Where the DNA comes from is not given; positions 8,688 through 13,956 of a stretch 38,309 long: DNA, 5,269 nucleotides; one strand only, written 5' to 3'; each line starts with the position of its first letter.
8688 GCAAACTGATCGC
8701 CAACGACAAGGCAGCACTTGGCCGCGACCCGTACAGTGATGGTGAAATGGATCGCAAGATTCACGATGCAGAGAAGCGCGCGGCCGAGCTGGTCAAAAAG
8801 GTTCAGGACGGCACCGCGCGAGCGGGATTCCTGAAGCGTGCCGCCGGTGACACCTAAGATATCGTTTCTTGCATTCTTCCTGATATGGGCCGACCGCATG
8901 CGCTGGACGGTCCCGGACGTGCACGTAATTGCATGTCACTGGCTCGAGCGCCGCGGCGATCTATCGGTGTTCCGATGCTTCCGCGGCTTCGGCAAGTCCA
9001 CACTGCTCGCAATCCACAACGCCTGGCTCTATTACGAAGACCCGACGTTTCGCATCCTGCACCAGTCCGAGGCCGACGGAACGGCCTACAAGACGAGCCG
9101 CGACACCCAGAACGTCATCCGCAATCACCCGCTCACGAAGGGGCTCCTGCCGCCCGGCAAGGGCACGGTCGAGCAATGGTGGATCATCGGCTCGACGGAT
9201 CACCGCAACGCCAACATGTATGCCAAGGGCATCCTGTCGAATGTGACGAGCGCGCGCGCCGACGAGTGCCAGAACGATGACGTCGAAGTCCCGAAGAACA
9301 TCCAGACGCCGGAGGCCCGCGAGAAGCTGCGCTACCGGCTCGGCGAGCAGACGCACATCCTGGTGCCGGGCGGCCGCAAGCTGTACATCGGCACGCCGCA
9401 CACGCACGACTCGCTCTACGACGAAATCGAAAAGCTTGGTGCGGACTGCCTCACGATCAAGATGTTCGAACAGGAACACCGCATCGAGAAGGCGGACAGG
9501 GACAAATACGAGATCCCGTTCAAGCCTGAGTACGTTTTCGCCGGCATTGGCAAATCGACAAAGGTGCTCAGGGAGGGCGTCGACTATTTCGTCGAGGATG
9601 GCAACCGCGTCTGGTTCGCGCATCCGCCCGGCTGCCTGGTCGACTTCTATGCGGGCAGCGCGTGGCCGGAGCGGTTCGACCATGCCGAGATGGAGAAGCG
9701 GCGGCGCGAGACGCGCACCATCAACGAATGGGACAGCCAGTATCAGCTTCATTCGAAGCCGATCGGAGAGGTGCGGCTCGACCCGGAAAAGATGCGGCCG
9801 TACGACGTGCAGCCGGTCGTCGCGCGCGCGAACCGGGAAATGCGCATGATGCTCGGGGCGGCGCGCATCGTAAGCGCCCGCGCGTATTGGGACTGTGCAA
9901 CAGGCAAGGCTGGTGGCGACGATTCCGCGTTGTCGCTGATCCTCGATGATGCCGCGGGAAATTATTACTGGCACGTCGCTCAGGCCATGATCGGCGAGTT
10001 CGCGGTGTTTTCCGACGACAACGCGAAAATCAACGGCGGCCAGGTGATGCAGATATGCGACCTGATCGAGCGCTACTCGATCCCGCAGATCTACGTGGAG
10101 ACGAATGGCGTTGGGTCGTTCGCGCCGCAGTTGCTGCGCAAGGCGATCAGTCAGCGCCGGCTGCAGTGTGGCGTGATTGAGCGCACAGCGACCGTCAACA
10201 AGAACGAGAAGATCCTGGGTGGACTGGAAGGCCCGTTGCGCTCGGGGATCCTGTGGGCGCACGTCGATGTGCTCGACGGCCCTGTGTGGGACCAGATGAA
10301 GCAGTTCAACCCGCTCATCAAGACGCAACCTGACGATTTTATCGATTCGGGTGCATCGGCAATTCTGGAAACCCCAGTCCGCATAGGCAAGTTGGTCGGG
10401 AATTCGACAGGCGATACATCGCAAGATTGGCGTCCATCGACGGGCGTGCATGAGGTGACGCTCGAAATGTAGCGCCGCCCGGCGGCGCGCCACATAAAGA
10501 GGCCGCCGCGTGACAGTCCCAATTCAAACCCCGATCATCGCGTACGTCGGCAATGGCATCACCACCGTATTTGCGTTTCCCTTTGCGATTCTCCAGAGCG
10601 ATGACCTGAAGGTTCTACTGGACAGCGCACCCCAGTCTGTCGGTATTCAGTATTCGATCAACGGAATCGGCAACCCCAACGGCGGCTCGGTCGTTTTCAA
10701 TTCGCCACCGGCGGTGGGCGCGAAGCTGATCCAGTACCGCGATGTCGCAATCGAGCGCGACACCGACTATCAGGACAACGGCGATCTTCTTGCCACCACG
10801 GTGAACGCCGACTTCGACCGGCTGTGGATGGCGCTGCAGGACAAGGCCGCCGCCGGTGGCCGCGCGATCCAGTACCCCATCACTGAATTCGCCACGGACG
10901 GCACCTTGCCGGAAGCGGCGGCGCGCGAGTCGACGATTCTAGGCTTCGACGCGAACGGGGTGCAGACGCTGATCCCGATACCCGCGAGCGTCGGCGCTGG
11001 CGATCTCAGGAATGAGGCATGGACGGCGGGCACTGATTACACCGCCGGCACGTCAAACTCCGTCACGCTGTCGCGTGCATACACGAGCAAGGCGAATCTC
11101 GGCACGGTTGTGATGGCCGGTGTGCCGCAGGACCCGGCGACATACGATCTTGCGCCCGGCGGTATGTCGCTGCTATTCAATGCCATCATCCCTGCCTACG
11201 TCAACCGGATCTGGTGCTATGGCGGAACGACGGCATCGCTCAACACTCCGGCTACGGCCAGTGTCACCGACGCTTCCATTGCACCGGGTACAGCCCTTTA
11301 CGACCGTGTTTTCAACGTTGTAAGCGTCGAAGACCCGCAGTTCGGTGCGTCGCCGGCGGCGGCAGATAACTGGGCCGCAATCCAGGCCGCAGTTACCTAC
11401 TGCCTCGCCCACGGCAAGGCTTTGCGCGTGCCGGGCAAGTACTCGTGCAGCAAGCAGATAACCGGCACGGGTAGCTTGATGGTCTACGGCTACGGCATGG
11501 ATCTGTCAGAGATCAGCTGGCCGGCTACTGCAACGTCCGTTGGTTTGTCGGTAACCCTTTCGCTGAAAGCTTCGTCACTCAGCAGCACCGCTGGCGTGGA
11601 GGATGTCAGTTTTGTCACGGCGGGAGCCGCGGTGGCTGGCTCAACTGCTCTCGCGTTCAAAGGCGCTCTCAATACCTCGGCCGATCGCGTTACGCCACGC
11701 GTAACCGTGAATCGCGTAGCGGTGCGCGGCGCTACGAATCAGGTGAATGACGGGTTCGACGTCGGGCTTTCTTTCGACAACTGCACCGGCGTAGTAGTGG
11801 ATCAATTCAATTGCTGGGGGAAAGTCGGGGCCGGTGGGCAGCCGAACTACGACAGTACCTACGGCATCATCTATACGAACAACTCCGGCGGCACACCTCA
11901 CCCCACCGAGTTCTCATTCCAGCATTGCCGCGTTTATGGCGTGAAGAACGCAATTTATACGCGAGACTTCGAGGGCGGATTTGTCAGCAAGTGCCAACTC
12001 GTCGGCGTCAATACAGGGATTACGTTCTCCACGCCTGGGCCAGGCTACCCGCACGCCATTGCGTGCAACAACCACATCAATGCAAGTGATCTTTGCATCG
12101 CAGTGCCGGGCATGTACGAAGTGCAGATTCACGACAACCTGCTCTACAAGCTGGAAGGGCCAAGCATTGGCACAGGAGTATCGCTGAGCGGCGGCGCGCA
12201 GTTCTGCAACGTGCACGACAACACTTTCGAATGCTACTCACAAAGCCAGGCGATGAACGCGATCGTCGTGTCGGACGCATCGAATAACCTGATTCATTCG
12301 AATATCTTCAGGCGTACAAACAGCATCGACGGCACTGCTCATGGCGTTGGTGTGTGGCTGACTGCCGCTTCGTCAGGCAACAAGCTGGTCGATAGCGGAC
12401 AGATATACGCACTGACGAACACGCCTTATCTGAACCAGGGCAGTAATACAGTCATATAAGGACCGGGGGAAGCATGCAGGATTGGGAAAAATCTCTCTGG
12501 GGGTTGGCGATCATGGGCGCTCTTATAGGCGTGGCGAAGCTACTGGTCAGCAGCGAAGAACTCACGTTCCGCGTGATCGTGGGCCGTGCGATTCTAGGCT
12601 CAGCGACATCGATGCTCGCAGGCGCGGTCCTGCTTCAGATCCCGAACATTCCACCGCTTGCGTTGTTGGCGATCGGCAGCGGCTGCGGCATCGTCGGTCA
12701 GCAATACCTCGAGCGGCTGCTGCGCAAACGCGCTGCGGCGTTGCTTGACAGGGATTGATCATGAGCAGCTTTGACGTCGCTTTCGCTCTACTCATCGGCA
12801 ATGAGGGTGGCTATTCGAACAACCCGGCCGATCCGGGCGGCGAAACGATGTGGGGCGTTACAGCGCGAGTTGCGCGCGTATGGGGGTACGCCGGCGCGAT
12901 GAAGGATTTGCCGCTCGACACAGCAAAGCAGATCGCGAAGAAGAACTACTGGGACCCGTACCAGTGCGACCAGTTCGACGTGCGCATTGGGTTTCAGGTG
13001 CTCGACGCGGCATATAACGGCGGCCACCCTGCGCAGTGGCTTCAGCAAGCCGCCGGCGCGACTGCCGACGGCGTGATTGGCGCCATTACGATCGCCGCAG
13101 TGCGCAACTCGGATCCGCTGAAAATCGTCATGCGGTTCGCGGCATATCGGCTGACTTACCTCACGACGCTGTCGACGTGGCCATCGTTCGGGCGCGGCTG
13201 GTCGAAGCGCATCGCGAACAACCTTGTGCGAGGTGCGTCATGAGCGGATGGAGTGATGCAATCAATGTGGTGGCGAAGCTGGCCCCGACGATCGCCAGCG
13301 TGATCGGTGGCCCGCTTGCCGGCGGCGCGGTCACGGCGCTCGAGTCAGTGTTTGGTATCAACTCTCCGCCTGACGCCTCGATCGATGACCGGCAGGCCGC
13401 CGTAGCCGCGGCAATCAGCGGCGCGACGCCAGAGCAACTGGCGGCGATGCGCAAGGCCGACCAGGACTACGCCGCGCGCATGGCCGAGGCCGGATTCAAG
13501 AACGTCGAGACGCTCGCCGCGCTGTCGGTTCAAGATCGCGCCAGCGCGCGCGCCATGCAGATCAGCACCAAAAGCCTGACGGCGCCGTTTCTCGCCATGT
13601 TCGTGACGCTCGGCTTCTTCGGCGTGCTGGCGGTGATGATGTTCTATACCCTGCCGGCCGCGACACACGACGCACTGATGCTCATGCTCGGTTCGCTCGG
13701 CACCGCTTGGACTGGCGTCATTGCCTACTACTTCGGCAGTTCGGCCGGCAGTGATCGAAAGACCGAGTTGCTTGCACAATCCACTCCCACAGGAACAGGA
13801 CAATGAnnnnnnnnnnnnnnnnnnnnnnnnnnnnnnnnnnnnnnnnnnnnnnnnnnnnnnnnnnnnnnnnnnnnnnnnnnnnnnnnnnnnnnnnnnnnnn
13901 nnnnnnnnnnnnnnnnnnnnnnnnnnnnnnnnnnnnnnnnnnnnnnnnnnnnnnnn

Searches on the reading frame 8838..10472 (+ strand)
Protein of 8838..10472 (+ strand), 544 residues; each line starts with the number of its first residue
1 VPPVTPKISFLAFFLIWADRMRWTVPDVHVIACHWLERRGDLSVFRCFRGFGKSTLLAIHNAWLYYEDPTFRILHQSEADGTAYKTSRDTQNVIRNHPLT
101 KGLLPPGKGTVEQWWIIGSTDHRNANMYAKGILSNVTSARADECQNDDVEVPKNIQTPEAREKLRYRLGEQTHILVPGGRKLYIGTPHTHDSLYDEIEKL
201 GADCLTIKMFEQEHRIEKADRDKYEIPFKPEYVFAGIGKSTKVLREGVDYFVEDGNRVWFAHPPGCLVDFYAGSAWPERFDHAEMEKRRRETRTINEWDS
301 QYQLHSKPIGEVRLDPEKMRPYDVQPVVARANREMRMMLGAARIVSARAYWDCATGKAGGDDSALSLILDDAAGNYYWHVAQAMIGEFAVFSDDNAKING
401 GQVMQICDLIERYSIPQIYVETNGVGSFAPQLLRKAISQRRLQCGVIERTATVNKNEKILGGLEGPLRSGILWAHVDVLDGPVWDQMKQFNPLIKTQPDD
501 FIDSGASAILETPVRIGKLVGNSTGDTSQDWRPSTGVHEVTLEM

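Call 14: search_protein_families(library=phrogs, proteins=[window:8838-10472:+], max_evalue=0.001)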
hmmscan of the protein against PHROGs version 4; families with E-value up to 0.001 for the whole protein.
window:8838-10472:+ (544 aa): 3 families
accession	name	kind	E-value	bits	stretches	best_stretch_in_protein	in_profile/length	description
phrog_38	-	head and packaging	1.1e-81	276.6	1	7-527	270-718/760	terminase large subunit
phrog_4758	-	head and packaging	8.2e-10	39.4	1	12-189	22-209/243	terminase large subunit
phrog_17672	-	head and packaging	4.6e-09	36.7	1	45-198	70-228/395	terminase large subunit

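Call 15: search_protein_families(library=pfam, proteins=[window:8838-10472:+], max_evalue=0.001)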
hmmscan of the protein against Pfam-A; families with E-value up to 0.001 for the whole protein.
window:8838-10472:+ (544 aa): 1 family
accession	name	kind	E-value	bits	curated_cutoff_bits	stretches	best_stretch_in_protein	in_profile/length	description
PF22530.2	Terminase-T7_RNaseH-like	-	9.2e-06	26.3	27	1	359-467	7-103/108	Terminase Bacteriophage T7, Ribonuclease H-like domain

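Call 56: find_related_loci(query=window:8838-10472:+, collection=viral_contigs, flank=5000)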
Query window:8838-10472:+ (544 aa) in viral_contigs; peptide patterns used: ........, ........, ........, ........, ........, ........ (x = any residue, [..] = any of these).
27 stretches matched a pattern; 23 encode a relative of the query (tblastn E <= 1e-3); 23 distinct loci.
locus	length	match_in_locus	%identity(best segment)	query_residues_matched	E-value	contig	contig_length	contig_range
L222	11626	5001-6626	89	3-544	0e+0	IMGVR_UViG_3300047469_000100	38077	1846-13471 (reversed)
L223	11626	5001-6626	88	3-544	0e+0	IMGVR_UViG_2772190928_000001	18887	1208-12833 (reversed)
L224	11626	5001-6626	88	3-544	0e+0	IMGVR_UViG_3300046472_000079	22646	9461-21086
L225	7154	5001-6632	86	1-544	0e+0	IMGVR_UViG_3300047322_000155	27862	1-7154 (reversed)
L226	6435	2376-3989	72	7-543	0e+0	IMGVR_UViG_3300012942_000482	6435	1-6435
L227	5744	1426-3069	71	1-543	0e+0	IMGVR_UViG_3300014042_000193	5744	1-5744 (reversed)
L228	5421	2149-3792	71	1-543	0e+0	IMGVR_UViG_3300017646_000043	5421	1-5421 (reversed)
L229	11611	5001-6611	70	7-543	0e+0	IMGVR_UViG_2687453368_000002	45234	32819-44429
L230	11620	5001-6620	67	4-543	0e+0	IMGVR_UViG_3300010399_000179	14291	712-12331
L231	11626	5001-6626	64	8-544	0e+0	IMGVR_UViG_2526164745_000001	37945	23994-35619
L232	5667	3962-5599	62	2-543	0e+0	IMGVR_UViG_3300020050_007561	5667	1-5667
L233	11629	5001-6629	64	7-544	0e+0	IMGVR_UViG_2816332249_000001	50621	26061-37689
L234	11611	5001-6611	62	6-543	0e+0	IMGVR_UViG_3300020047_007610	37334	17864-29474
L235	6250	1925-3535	62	6-543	0e+0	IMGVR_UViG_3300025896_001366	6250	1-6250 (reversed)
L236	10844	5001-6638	61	2-543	0e+0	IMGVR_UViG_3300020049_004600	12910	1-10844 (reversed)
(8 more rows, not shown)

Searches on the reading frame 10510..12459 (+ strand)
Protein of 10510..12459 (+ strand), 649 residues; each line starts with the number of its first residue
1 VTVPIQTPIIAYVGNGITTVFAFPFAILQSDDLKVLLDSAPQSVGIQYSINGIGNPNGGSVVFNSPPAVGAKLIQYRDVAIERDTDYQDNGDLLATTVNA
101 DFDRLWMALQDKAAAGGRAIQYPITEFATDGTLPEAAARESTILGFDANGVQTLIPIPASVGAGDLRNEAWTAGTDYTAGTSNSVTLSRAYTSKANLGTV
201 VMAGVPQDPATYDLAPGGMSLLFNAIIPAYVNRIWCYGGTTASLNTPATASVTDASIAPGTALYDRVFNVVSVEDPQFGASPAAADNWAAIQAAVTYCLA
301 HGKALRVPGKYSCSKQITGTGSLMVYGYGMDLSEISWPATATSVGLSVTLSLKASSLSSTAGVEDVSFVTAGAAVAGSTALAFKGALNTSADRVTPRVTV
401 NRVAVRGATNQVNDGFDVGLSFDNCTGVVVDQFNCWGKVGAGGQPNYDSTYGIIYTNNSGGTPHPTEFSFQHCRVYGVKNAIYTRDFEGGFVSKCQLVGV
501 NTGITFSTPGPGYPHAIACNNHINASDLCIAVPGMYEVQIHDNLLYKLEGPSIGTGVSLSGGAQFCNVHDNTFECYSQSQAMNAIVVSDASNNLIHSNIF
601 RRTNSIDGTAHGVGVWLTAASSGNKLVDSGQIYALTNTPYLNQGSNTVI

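Call 14: search_protein_families(library=phrogs, proteins=[window:10510-12459:+], max_evalue=0.001)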
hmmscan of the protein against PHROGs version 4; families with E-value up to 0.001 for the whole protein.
window:10510-12459:+ (649 aa): 13 families
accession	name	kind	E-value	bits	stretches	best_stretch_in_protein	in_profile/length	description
phrog_1640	-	tail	9.1e-35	121.9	1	1-119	1-124/765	tail protein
phrog_30017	-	unknown function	7.4e-33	114.5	1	1-125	1-129/1025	-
phrog_28871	-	unknown function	4.9e-29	101.7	1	1-124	1-122/946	-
phrog_6518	-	tail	2.8e-12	46.5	1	11-112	8-111/793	tail fiber protein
phrog_13893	-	tail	5.1e-12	45.9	1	1-118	1-123/648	tail protein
phrog_36601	-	tail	2.4e-11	43.6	1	1-112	15-131/1084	tail fiber protein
phrog_32960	-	unknown function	2.4e-10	40.4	1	1-113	1-118/762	-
phrog_8649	-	unknown function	6.6e-09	35.9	1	1-112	1-117/743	-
phrog_38237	-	unknown function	7.2e-09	35.5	1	1-112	1-117/697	-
phrog_17220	-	unknown function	3.5e-08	33.2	1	1-112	1-117/868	-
phrog_36476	-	unknown function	1.1e-07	32.7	1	1-35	1-35/43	-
phrog_5662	-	tail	1.1e-06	28.2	1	1-115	1-120/729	tail fiber protein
phrog_1171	-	tail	1.1e-05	25.1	1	11-124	11-132/954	tail spike protein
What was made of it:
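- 10510..12459 (+): Tailspike or tail fibre gene, followed by holin and endolysin. These are the targets of promoter 3. phrog_1640 (call 14).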

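Call 15: search_protein_families(library=pfam, proteins=[window:10510-12459:+], max_evalue=0.001)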
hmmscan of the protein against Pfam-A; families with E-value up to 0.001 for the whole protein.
window:10510-12459:+ (649 aa): 1 family
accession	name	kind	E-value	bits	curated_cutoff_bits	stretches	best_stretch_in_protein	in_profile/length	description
PF05048.19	NosD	-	5.2e-05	23.2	23.6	1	454-627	19-165/212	Periplasmic copper-binding protein (NosD)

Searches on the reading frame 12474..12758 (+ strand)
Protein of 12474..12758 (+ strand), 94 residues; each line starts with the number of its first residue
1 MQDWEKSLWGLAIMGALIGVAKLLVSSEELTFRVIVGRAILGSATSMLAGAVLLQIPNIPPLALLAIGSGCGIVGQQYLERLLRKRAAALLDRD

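Call 16: search_protein_families(library=phrogs, proteins=[window:12474-12758:+], max_evalue=0.001)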
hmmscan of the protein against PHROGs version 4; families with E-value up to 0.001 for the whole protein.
window:12474-12758:+ (94 aa): 1 family
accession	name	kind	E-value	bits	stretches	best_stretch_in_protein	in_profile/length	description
phrog_175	-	lysis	2.9e-32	111.5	1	1-91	1-91/97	holin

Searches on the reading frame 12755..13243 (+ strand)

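Call 16: search_protein_families(library=phrogs, proteins=[window:12755-13243:+], max_evalue=0.001)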
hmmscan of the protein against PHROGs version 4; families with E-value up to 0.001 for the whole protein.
window:12755-13243:+ (162 aa): 3 families
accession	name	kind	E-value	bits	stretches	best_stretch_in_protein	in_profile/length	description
phrog_315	-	lysis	2.4e-41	143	1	2-157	331-488/677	endolysin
phrog_12853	-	unknown function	5.3e-25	89.3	1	7-117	4-130/131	-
phrog_24205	-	unknown function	0.00031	21.7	1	13-30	10-27/45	-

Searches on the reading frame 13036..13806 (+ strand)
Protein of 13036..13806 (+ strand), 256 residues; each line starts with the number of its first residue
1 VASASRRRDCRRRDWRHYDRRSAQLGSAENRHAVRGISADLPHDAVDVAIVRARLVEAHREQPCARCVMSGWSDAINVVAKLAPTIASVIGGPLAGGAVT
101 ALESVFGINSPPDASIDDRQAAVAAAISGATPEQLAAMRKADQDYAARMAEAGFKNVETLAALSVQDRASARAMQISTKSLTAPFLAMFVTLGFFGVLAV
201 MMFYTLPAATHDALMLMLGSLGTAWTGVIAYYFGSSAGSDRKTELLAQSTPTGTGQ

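Call 16: search_protein_families(library=phrogs, proteins=[window:13036-13806:+], max_evalue=0.001)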
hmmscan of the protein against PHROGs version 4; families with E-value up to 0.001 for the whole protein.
window:13036-13806:+ (256 aa): 3 families
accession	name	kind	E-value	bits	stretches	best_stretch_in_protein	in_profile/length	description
phrog_1544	-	unknown function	2.6e-24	87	1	72-248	3-194/200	-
phrog_38564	-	unknown function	5.6e-08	33.9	1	186-237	15-66/75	-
phrog_9990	-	unknown function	8.6e-06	26.6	1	179-245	3-69/72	-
